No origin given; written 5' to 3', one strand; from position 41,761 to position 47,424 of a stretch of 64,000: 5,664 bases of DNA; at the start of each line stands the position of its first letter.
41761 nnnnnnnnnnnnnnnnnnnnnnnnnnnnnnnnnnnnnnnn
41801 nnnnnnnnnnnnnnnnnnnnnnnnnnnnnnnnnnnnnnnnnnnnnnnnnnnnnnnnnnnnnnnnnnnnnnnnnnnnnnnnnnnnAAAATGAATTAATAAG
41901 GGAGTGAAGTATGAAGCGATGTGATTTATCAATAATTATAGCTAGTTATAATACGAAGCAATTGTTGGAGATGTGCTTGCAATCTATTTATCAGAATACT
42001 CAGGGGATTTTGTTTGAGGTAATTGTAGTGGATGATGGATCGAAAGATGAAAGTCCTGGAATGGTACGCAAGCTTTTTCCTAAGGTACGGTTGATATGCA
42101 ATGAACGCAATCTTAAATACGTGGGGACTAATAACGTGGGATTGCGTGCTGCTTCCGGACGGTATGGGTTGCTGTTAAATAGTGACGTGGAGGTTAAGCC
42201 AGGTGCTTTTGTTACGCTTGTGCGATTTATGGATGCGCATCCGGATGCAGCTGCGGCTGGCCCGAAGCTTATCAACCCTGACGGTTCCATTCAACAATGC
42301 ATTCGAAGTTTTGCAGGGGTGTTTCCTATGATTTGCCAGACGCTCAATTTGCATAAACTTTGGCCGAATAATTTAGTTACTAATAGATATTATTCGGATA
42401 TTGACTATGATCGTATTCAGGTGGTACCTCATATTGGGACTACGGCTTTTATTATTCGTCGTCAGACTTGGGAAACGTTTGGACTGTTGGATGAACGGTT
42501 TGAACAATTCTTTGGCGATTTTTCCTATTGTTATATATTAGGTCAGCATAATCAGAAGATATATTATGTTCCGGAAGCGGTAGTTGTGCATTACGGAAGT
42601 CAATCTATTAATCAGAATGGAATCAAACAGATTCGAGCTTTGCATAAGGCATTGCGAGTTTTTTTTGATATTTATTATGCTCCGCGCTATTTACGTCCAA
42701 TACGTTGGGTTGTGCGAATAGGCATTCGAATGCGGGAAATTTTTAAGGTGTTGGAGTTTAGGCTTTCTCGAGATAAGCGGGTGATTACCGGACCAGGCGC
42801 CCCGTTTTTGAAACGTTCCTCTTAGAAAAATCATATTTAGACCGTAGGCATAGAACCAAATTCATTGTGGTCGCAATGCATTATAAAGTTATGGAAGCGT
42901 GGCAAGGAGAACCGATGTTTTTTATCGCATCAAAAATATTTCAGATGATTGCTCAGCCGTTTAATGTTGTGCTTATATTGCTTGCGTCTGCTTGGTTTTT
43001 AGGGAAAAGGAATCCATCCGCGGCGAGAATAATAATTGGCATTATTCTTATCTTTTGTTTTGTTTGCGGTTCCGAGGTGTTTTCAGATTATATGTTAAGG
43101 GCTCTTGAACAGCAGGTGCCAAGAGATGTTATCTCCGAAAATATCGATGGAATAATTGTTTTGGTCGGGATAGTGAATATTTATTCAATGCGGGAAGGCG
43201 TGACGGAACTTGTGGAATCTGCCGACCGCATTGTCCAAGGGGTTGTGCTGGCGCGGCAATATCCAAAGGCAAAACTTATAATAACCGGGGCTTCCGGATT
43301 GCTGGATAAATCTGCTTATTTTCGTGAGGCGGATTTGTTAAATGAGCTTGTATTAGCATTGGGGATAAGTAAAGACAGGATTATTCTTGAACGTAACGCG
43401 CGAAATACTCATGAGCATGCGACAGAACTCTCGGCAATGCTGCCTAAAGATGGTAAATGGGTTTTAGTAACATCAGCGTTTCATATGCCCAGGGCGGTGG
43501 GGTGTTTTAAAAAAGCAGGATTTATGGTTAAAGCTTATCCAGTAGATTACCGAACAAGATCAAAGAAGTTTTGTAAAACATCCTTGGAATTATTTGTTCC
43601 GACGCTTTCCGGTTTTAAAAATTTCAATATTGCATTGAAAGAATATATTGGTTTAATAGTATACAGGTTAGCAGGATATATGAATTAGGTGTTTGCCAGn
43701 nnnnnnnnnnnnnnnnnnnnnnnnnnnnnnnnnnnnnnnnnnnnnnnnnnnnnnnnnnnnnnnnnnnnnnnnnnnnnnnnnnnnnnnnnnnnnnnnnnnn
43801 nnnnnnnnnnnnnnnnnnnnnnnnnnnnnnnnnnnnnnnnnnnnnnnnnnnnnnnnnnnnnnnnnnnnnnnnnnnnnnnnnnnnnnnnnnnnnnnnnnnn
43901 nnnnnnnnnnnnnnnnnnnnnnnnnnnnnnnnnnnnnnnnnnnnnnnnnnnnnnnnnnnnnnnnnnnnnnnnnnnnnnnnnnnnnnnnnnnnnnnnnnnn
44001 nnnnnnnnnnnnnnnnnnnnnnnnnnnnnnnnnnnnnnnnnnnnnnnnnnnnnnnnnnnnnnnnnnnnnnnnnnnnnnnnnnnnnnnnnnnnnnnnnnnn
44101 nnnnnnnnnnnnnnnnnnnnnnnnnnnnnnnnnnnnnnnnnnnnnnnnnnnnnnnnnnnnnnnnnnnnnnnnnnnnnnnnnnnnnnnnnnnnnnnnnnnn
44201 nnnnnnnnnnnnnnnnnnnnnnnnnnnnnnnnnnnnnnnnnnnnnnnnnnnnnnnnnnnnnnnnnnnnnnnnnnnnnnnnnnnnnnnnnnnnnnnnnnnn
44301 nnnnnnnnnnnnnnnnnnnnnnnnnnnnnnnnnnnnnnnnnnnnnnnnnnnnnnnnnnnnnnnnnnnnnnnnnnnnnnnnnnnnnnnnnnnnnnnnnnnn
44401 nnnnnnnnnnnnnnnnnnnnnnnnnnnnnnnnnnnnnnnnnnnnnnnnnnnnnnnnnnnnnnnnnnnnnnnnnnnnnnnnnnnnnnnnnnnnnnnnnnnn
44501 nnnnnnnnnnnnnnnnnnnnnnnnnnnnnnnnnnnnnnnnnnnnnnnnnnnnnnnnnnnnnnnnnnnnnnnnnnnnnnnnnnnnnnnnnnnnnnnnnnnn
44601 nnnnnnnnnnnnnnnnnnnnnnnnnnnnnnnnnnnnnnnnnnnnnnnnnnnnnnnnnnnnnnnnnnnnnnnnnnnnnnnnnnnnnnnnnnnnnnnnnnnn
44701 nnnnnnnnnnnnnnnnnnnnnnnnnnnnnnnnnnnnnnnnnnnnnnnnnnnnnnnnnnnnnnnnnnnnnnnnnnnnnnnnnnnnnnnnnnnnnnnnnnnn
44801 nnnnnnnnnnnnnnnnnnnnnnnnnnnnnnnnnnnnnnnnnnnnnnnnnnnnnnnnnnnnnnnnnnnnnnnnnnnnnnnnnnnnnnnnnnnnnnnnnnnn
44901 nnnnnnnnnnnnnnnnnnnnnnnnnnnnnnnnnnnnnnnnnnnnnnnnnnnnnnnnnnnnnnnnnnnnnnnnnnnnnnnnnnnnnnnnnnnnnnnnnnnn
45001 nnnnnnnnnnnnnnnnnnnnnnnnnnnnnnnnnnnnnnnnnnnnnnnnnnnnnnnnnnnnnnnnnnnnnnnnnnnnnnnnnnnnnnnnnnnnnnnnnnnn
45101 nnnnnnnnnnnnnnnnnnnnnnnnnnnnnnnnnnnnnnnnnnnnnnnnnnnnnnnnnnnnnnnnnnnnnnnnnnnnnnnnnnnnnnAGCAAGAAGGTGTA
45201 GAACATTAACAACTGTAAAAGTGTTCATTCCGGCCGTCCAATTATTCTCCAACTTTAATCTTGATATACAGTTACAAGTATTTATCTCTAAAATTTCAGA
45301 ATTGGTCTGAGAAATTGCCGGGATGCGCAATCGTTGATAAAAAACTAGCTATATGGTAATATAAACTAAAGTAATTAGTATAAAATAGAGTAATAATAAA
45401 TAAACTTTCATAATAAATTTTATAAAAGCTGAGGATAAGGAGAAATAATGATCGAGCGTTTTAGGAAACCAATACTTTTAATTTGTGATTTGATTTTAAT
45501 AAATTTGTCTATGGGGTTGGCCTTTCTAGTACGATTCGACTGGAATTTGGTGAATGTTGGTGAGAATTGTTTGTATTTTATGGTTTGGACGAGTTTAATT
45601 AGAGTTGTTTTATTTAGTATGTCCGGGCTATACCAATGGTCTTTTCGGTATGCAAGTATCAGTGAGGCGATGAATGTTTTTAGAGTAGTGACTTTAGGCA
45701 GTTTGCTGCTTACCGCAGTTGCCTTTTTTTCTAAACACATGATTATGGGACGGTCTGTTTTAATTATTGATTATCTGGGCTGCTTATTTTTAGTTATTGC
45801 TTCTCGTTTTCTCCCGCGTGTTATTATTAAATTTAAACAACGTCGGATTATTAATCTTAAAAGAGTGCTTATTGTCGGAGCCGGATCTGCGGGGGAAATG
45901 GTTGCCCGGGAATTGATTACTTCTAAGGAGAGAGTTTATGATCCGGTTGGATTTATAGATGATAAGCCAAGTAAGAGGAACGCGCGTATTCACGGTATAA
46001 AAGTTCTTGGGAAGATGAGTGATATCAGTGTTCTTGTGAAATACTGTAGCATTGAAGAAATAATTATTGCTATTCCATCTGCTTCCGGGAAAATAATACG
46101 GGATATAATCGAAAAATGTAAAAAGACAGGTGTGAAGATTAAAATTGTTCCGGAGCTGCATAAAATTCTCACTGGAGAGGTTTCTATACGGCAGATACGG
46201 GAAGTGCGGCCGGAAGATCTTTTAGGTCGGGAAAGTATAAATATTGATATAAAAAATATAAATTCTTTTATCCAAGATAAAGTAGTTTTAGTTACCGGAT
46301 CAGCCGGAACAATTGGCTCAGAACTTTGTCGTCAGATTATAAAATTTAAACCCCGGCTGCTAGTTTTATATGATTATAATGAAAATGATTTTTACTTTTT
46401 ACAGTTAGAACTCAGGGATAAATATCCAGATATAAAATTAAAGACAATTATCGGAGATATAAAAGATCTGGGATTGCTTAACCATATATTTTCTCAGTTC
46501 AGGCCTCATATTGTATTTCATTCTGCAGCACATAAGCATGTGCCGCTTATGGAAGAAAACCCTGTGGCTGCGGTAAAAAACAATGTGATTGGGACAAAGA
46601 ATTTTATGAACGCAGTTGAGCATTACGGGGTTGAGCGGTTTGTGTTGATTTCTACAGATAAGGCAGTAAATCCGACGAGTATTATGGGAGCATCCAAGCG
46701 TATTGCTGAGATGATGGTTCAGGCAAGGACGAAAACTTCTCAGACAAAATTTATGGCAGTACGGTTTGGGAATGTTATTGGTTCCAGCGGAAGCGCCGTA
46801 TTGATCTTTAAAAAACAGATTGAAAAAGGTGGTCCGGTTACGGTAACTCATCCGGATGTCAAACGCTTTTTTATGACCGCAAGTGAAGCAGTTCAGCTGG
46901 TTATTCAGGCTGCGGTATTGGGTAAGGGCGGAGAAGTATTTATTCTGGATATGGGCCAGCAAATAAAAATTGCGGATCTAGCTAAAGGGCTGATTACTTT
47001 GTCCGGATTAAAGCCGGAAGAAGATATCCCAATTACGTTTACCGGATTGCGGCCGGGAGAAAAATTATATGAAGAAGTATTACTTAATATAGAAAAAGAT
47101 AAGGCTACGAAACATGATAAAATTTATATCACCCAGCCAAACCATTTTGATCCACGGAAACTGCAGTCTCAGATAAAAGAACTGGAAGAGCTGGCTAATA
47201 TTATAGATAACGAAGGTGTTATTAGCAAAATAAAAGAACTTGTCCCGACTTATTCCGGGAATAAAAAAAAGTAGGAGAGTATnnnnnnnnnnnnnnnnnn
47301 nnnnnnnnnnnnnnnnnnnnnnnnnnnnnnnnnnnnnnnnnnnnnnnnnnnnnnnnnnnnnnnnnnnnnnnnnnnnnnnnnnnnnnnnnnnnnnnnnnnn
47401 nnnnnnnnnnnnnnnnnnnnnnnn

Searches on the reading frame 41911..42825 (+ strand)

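Call 22: search_protein_families(library=pfam, proteins=[window:41911-42825:+], max_evalue=0.0001)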
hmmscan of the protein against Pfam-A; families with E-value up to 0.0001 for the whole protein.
window:41911-42825:+ (304 aa): 2 families
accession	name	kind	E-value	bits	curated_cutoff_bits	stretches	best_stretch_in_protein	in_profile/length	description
PF00535.33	Glycos_transf_2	-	2e-23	83.6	23.3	1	7-118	1-114/168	Glycosyl transferase family 2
PF13641.12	Glyco_tranf_2_3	-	9e-11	42.6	27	1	6-232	3-216/230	Glycosyltransferase like family 2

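Call 56: search_protein_families(library=ncbifam, proteins=[window:41911-42825:+], max_evalue=1e-8)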
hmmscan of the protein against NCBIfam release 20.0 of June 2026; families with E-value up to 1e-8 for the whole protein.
window:41911-42825:+ (304 aa): 6 families
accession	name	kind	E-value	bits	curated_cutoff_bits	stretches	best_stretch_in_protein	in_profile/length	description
TIGR03965.1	mycofact_glyco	equivalog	6.7e-16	58.2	280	1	5-124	75-195/467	mycofactocin biosynthesis glycosyltransferase MftF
NF007482.0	PRK10073.1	equivalog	2e-14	53.4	423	1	4-106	6-109/334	glycosyltransferase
NF041875.1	EPS_EpsD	equivalog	3.7e-14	52.9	370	1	6-120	1-117/325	exopolysaccharide biosynthesis glycosyltransferase EpsD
NF050050.1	ProtGlycPglI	equivalog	2.6e-11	43.5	500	1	5-127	3-127/306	GalNAc(5)-diNAcBac-PP-undecaprenol beta-1,3-glucosyltransferase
NF047683.1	TeichurnBiosyTuaG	equivalog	9.5e-11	41.8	400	1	5-125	7-130/252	teichuronic acid biosynthesis protein TuaG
TIGR04283.1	glyco_like_mftF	equivalog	8.1e-09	35.4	182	0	6-113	1-103/221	TIGR04283 family arsenosugar biosynthesis glycosyltransferase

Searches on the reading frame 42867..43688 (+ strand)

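Call 22: search_protein_families(library=pfam, proteins=[window:42867-43688:+], max_evalue=0.0001)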
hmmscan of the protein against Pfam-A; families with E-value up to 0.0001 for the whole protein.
window:42867-43688:+ (273 aa): 1 family
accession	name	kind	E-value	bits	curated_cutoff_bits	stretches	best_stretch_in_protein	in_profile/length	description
PF02698.23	DUF218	-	1.3e-28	100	27.6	1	94-262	1-133/133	DUF218 domain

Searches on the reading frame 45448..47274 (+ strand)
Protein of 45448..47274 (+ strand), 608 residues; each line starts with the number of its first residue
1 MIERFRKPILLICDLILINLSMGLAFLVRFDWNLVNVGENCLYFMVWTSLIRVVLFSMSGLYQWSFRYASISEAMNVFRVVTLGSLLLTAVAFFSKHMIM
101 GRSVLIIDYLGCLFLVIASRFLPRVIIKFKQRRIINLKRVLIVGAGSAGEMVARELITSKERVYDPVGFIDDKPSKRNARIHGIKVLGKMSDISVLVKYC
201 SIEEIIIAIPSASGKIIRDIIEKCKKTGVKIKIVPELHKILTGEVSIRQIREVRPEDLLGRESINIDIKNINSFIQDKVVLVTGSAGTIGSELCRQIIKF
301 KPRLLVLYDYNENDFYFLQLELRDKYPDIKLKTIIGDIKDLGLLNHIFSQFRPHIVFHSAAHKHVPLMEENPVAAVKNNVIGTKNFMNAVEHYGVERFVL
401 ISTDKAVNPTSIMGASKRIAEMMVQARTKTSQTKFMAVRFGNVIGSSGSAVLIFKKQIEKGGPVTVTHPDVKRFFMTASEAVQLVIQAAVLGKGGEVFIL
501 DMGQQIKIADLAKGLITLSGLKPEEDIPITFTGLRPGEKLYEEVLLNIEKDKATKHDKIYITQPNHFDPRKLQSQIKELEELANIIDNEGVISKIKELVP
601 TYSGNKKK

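Call 56: search_protein_families(library=ncbifam, proteins=[window:45448-47274:+], max_evalue=1e-8)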
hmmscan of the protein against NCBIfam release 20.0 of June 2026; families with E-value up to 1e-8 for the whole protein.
window:45448-47274:+ (608 aa): 15 families
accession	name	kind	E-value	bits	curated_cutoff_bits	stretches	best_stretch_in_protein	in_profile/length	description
TIGR03589.1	PseB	equivalog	4.1e-54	183.7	407.75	1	275-566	2-283/324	UDP-N-acetylglucosamine 4,6-dehydratase (inverting)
TIGR04130.1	FnlA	equivalog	5.7e-47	160.2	730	1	275-564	2-284/337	UDP-N-acetylglucosamine 4,6-dehydratase/5-epimerase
TIGR03025.1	EPS_sugtrans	subfamily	2e-35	122.9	295.55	1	13-253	2-240/445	exopolysaccharide biosynthesis polyprenyl glycosylphosphotransferase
TIGR03023.1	WcaJ_sugtrans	equivalog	2.5e-33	116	410.75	1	13-253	2-245/453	undecaprenyl-phosphate glucose phosphotransferase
TIGR01179.1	galE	equivalog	1.1e-18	67.2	262.3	1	280-449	2-182/332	UDP-glucose 4-epimerase GalE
TIGR03022.1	WbaP_sugtrans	subfamily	2e-16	60.3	403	1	10-253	1-241/456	undecaprenyl-phosphate galactose phosphotransferase WbaP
TIGR02622.1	CDP_4_6_dhtase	equivalog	4.2e-16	59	278.45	1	275-408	2-134/352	CDP-glucose 4,6-dehydratase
TIGR01181.1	dTDP_gluc_dehyt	equivalog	1.9e-15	56.8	365.1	1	280-446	2-184/321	dTDP-glucose 4,6-dehydratase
TIGR03013.1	EpsB_2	subfamily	6.3e-15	55.2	393.35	1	13-251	2-235/443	TIGR03013 family XrtA/PEP-CTERM system glycosyltransferase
TIGR04180.1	EDH_00030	hypoth_equivalog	5.9e-14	51.8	475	1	280-405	1-123/297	NAD-dependent 4,6-dehydratase LegB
NF007956.0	PRK10675.1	subfamily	4.2e-11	42.5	394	1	280-403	3-124/338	UDP-glucose 4-epimerase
NF007582.0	PRK10217.1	equivalog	2.8e-10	39.8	698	1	278-393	2-115/355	dTDP-glucose 4,6-dehydratase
TIGR01214.1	rmlD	equivalog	2.8e-10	39.7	224.05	1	280-448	2-155/285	dTDP-4-dehydrorhamnose reductase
TIGR03466.1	HpnA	hypoth_equivalog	3.8e-10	39.2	367.65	1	279-453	2-164/327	hopanoid-associated sugar epimerase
NF007490.0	PRK10084.1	subfamily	4.9e-09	35.6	649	0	280-393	3-114/361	dTDP-glucose 4,6-dehydratase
